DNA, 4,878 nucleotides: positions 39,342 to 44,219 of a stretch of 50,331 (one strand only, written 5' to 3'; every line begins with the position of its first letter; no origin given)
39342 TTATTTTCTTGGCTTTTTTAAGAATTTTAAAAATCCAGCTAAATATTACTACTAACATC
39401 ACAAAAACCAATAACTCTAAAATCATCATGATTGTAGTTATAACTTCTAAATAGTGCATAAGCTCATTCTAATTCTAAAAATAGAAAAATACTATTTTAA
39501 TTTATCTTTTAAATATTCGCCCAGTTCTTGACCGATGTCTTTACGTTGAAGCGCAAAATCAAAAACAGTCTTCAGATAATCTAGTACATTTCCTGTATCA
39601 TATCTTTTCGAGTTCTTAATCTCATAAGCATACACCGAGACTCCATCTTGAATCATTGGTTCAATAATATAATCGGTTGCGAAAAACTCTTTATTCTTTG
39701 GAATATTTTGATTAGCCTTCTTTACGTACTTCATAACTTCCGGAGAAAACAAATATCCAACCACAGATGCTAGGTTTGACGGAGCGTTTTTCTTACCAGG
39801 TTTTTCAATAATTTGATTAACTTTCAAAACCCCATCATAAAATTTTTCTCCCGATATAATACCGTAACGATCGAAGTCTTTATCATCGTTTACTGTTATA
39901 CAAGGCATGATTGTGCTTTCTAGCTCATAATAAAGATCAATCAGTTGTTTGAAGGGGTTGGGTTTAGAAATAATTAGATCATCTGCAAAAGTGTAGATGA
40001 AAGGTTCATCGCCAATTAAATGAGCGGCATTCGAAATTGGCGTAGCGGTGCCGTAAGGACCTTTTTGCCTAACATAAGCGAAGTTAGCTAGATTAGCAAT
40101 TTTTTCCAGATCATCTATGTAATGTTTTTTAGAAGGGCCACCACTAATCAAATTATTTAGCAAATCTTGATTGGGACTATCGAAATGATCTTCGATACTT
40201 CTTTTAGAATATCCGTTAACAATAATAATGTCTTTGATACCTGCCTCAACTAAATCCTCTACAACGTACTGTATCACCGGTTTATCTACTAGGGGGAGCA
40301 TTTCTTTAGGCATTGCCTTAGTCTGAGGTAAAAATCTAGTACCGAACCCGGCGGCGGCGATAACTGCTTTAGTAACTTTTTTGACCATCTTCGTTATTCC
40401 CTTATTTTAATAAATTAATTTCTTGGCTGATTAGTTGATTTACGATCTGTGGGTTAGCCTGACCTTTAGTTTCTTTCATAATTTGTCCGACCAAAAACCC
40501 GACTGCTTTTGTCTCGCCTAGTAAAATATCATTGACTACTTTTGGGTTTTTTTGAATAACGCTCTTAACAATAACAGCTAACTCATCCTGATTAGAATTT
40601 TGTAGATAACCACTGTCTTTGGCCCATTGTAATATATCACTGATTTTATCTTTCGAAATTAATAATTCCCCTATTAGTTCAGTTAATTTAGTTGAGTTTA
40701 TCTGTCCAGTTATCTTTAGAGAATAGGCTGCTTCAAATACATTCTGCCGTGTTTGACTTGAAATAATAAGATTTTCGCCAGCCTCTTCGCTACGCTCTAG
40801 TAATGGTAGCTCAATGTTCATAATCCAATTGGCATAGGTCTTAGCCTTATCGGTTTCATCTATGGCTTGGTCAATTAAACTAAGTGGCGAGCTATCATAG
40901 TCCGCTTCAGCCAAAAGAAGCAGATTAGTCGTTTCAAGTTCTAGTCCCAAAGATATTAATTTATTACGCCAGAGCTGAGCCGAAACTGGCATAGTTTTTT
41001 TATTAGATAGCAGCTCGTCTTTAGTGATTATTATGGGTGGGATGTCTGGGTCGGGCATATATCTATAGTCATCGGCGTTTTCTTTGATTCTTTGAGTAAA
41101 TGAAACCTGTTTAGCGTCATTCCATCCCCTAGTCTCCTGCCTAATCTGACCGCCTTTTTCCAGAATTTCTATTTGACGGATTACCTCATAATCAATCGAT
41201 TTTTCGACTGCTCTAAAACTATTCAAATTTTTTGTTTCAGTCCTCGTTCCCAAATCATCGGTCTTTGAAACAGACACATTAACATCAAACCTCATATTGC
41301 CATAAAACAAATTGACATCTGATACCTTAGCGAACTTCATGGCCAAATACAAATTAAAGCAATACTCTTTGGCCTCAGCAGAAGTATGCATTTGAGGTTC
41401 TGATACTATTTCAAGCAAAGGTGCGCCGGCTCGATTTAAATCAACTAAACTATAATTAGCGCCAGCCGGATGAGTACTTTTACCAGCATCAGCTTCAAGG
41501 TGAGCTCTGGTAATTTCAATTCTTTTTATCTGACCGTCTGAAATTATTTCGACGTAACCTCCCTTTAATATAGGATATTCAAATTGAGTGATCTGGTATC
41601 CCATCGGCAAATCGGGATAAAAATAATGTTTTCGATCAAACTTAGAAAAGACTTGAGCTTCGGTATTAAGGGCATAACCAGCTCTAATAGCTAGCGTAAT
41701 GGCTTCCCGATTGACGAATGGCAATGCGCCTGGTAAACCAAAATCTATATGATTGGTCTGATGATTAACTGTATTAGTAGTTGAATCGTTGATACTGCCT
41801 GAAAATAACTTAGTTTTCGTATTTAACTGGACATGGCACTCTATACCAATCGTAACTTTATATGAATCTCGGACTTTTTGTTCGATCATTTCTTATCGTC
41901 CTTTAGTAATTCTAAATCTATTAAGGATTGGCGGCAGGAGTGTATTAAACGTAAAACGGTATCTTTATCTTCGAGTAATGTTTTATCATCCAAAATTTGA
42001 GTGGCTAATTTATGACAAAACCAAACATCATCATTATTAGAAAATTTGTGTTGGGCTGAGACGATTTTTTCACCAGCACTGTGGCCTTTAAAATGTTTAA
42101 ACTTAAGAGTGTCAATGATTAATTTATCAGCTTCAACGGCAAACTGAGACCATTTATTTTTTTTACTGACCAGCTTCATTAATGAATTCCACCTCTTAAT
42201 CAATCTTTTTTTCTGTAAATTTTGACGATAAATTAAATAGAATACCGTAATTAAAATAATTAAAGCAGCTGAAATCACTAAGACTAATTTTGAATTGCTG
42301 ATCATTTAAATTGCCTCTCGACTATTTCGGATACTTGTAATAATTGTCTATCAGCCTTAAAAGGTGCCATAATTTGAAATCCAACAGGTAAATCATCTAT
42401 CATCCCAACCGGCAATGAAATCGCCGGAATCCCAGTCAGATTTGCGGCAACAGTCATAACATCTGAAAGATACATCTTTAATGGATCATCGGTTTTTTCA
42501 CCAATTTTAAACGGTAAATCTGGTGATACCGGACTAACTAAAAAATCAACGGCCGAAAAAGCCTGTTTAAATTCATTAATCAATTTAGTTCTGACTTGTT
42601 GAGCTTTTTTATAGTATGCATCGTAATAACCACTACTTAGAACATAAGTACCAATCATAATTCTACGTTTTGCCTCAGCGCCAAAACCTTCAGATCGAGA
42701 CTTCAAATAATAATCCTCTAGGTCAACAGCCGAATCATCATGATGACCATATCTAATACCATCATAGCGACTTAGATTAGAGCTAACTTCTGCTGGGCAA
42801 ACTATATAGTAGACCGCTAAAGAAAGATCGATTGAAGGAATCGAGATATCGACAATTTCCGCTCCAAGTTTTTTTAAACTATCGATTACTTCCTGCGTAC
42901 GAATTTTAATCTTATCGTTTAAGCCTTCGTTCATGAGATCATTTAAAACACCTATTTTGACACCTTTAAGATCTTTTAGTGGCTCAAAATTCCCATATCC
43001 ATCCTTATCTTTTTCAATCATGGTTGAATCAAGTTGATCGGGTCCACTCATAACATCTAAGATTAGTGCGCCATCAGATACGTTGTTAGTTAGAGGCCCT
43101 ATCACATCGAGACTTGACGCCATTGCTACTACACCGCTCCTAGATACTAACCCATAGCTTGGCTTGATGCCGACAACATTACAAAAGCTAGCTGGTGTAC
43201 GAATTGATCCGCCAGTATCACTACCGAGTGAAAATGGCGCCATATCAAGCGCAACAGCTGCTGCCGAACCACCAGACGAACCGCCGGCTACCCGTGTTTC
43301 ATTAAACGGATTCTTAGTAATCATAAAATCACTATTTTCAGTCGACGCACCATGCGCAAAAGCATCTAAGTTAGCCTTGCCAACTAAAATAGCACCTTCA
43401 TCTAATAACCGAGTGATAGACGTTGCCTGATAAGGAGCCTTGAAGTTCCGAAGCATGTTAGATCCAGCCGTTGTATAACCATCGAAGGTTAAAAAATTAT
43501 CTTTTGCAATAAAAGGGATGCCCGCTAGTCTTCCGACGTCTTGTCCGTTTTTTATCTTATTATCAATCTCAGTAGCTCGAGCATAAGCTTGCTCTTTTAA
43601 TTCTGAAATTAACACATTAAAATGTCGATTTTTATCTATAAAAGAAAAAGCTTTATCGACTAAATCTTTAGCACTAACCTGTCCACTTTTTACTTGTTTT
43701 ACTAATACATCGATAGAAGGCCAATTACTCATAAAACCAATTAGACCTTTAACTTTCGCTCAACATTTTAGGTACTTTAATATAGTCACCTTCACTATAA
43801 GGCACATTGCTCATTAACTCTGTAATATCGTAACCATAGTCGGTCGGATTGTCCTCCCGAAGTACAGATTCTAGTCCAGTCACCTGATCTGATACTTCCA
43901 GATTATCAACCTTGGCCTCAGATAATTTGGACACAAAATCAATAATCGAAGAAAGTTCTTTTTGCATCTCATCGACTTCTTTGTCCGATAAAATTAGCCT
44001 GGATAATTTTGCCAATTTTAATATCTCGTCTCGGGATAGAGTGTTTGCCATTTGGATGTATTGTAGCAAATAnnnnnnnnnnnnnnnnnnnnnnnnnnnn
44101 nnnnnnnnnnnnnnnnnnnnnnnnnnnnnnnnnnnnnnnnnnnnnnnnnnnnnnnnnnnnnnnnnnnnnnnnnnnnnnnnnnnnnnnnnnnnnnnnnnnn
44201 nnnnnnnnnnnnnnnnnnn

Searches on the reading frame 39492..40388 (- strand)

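Call 9: search_protein_families(library=pfam, max_evalue=1e-8, proteins=[window:39492-40388:-])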
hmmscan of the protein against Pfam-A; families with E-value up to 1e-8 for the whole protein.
window:39492-40388:- (298 aa): 1 family
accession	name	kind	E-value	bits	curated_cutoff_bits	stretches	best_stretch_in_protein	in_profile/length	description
PF00483.29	NTP_transferase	-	1.1e-33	117.3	21.2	1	7-274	1-238/245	Nucleotidyl transferase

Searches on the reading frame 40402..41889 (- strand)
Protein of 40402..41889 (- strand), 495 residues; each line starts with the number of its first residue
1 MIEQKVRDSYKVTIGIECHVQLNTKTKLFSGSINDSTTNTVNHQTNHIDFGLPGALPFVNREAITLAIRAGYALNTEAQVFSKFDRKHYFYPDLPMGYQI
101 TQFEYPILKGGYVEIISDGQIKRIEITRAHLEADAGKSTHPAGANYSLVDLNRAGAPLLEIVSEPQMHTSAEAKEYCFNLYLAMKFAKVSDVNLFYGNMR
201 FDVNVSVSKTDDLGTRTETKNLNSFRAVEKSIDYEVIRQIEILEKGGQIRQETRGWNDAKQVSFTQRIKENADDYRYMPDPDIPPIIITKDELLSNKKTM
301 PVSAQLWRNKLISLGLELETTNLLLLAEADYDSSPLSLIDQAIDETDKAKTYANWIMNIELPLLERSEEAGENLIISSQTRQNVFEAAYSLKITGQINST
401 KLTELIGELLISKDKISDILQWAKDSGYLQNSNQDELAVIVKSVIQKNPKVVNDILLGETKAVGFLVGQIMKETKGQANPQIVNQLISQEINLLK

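Call 9: search_protein_families(library=pfam, max_evalue=1e-8, proteins=[window:40402-41889:-])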
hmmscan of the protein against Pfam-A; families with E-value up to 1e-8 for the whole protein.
window:40402-41889:- (495 aa): 2 families
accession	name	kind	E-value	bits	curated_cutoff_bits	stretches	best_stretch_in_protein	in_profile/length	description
PF02934.20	GatB_N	-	3e-104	348.5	23.4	1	12-291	1-274/277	GatB/GatE catalytic domain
PF02637.23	GatB_Yqey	-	6.4e-25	88.2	27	1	339-491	3-148/148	GatB domain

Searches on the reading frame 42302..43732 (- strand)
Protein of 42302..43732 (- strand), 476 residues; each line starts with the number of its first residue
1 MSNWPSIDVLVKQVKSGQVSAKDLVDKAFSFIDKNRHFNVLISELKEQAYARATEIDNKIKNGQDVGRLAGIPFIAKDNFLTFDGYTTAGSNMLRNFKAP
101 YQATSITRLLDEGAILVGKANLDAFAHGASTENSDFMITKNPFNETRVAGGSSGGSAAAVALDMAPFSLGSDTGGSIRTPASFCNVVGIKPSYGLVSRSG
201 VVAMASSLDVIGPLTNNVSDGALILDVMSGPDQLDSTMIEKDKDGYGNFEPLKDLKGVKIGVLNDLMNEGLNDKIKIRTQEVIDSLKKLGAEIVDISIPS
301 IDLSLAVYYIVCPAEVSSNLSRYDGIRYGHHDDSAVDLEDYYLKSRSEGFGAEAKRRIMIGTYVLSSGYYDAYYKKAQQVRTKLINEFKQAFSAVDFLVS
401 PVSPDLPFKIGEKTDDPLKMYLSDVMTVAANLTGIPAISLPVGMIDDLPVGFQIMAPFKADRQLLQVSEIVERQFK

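Call 9: search_protein_families(library=pfam, max_evalue=1e-8, proteins=[window:42302-43732:-])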
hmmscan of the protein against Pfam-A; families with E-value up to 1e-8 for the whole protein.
window:42302-43732:- (476 aa): 1 family
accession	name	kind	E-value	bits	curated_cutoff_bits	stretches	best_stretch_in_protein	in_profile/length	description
PF01425.27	Amidase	-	1.8e-136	456.2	27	1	34-465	12-445/445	Amidase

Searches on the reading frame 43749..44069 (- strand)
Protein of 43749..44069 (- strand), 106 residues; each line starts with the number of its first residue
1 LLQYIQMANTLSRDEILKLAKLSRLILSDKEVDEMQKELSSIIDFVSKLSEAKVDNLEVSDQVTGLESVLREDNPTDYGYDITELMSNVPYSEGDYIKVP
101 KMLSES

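Call 10: search_protein_families(library=pfam, max_evalue=1e-8, proteins=[window:43749-44069:-])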
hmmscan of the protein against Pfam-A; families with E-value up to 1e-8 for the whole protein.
window:43749-44069:- (106 aa): 1 family
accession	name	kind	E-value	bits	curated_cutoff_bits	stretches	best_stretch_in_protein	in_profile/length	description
PF02686.20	GatC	-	3.5e-15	56.4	23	1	27-99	1-66/66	Glu-tRNAGln amidotransferase C subunit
